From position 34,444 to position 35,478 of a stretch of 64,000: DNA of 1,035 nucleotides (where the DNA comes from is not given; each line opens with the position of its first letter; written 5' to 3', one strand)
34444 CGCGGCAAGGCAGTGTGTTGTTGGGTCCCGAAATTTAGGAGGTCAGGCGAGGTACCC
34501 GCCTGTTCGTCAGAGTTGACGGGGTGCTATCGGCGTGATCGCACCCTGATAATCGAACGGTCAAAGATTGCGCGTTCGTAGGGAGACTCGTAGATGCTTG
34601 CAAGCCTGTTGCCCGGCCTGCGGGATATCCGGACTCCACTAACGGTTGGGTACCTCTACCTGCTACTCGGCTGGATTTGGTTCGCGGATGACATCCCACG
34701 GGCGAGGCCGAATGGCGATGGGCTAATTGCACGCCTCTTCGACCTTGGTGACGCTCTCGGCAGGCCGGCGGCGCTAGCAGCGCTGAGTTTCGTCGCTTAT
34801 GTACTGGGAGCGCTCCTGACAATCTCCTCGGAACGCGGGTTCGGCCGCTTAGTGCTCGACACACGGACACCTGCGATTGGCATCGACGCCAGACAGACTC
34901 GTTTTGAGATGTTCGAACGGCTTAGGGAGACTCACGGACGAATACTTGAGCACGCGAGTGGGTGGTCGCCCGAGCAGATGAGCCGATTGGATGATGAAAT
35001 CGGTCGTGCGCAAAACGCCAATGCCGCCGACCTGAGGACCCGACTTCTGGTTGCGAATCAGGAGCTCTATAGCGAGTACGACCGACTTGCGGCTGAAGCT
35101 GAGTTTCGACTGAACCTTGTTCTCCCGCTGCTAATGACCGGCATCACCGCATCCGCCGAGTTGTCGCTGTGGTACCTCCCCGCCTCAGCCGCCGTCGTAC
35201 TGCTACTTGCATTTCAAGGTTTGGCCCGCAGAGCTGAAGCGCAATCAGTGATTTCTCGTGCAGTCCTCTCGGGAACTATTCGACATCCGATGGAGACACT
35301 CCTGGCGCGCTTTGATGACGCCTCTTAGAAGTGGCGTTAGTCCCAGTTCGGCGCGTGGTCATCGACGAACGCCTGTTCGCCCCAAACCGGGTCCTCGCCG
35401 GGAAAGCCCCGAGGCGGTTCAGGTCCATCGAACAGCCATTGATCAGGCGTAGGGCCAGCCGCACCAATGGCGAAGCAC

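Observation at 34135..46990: Lower-GC ~12.5 kb accessory island beside tRNA-Met with no integrase and only uncharacterised genes: a candidate home for a novel system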

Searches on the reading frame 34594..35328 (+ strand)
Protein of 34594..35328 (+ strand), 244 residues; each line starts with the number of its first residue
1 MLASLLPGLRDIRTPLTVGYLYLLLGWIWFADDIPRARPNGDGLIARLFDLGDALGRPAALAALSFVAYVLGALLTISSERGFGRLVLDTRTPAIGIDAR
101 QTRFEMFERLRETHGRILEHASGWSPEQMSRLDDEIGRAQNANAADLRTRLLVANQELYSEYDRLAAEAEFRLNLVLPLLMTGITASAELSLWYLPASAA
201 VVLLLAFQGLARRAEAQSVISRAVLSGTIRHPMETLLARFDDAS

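Call 7: search_protein_families(library=pfam, max_evalue=0.01, proteins=[window:34594-35328:+])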
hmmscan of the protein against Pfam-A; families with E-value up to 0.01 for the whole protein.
window:34594-35328:+ (244 aa): 0 families

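Call 8: search_protein_families(library=padloc, max_evalue=0.01, proteins=[window:34594-35328:+])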
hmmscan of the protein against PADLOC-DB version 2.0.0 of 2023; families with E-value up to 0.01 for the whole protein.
window:34594-35328:+ (244 aa): 0 families

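Call 11: search_protein_families(library=ncbifam, max_evalue=0.01, proteins=[window:34594-35328:+])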
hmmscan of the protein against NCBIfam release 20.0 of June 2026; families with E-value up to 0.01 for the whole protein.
window:34594-35328:+ (244 aa): 0 families

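Call 12: search_protein_families(library=phrogs, max_evalue=0.01, proteins=[window:34594-35328:+])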
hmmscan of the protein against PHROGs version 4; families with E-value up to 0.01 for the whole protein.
window:34594-35328:+ (244 aa): 0 families

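Call 74: search_dna_similar(query=window:34594-35328:+, collection=plasmids, mode=protein, max_rows=12, max_evalue=0.001)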
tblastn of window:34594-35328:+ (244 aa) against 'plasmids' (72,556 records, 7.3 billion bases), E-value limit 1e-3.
Records with a match: 3; places in all: 4; records where one place covers at least 80% of the query: 3.
Best place of each record, by identity: <60% 3.
By first word of the organism name: Streptomyces 3.
By predicted mobility (MOB-suite, as given by PLSDB): mobilizable 2; non-mobilizable 1.
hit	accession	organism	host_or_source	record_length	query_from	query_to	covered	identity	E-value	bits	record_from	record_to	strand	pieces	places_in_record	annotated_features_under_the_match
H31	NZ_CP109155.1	Streptomyces europaeiscabiei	-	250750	1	229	94%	34.1%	2e-13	77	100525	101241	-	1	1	hypothetical protein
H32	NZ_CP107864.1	Streptomyces europaeiscabiei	-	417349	1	229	94%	34.1%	2e-13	76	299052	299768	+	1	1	hypothetical protein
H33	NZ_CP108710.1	Streptomyces canus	-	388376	1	229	94%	31.7%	4e-14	78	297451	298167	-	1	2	hypothetical protein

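Call 76: get_annotated_region(hit=H31, flank=6000)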
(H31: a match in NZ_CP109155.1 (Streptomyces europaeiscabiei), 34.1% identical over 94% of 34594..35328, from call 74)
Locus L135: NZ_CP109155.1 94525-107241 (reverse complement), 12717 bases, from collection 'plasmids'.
description: Streptomyces europaeiscabiei strain NBC 01735 plasmid unnamed1, complete sequence
organism: Streptomyces europaeiscabiei (NCBI taxid 146819)
taxonomy: Bacteria; Actinomycetota; Actinomycetes; Kitasatosporales; Streptomycetaceae; Streptomyces; Streptomyces europaeiscabiei
host: -; source: -; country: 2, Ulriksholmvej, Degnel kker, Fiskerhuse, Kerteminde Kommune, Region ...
typing (MOB-suite, as given by PLSDB): mobilizable; replicon rep_cluster_1879; relaxase MOBF
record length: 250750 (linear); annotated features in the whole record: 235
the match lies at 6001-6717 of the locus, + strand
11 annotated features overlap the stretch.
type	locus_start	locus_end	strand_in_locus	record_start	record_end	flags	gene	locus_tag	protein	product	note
CDS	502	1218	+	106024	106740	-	-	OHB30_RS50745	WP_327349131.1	response regulator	GO:0000160 - phosphorelay signal transduction system [Evidence IEA]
CDS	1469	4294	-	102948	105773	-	-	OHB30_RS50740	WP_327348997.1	tetratricopeptide repeat protein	-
CDS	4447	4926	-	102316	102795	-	-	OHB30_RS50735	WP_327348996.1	hypothetical protein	-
CDS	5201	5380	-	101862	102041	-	-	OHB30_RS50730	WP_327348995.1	hypothetical protein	-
CDS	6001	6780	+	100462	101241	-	-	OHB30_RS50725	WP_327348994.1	hypothetical protein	-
CDS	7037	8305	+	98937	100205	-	-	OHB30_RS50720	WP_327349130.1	ParA family protein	-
CDS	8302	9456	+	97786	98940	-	-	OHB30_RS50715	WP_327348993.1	ParB/RepB/Spo0J family partition protein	GO:0007059 - chromosome segregation [Evidence IEA]; GO:0000910 - cytokinesis [Evidence IEA]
CDS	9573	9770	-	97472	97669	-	-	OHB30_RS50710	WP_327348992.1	hypothetical protein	-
CDS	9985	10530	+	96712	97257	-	-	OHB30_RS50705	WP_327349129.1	relaxase domain-containing protein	-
CDS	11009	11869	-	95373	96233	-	-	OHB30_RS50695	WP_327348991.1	ABC transporter permease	-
CDS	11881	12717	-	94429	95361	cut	-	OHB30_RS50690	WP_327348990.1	ABC transporter ATP-binding protein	-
